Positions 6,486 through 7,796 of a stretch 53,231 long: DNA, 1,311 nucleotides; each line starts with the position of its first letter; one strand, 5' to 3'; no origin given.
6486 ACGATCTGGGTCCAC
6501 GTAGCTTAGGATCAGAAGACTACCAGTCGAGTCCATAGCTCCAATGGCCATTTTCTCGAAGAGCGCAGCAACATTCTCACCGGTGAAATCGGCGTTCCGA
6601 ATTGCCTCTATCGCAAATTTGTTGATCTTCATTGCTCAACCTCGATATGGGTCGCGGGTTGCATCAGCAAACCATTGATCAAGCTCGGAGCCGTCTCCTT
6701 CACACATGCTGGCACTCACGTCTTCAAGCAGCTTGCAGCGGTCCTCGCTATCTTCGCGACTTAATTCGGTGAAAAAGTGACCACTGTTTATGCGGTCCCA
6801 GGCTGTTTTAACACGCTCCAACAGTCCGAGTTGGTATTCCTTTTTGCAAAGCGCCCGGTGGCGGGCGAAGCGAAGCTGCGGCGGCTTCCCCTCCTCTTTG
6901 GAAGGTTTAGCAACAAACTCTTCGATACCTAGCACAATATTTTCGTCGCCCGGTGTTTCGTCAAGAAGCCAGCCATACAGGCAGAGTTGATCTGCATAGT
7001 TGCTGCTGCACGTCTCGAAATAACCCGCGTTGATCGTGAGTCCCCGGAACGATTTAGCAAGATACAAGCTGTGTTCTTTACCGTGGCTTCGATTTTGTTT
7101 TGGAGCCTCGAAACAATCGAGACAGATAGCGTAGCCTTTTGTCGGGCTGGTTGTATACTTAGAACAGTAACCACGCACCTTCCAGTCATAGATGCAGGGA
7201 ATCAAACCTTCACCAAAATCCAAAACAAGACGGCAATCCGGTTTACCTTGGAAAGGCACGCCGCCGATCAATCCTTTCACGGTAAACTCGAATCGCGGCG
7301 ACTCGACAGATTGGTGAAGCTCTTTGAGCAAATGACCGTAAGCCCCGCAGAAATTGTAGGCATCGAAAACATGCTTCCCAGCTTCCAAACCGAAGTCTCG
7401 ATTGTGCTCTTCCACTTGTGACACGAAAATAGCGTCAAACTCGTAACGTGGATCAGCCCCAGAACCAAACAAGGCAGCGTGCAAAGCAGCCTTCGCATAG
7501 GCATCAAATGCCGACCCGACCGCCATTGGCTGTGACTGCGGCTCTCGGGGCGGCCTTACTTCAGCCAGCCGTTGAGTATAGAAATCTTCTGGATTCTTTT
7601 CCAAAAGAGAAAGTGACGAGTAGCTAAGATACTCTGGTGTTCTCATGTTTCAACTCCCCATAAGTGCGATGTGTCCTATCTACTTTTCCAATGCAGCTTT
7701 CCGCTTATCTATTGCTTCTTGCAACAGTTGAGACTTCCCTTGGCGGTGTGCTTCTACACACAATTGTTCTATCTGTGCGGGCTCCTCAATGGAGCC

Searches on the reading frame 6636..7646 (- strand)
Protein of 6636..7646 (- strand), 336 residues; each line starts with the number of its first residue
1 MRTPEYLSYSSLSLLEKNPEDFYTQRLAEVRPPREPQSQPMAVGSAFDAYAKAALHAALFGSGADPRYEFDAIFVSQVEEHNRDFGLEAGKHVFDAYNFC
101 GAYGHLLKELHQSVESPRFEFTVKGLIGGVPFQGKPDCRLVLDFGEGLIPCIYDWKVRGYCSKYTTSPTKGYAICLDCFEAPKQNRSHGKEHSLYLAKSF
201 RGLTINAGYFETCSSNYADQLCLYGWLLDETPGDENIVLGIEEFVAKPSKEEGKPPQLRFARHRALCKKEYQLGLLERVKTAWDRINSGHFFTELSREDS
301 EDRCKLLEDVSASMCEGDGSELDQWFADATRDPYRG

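Call 34: search_protein_families(library=phrogs, proteins=[window:6636-7646:-], max_evalue=0.0001)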
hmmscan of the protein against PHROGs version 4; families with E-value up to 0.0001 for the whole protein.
window:6636-7646:- (336 aa): 0 families

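Call 77: search_protein_families(library=pfam, proteins=[window:6636-7646:-], max_evalue=0.001)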
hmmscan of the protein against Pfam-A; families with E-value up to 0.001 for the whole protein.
window:6636-7646:- (336 aa): 1 family
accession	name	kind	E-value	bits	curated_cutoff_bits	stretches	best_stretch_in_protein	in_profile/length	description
PF12705.13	PDDEXK_1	-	9.9e-08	32.6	22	1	7-157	2-145/247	PD-(D/E)XK nuclease superfamily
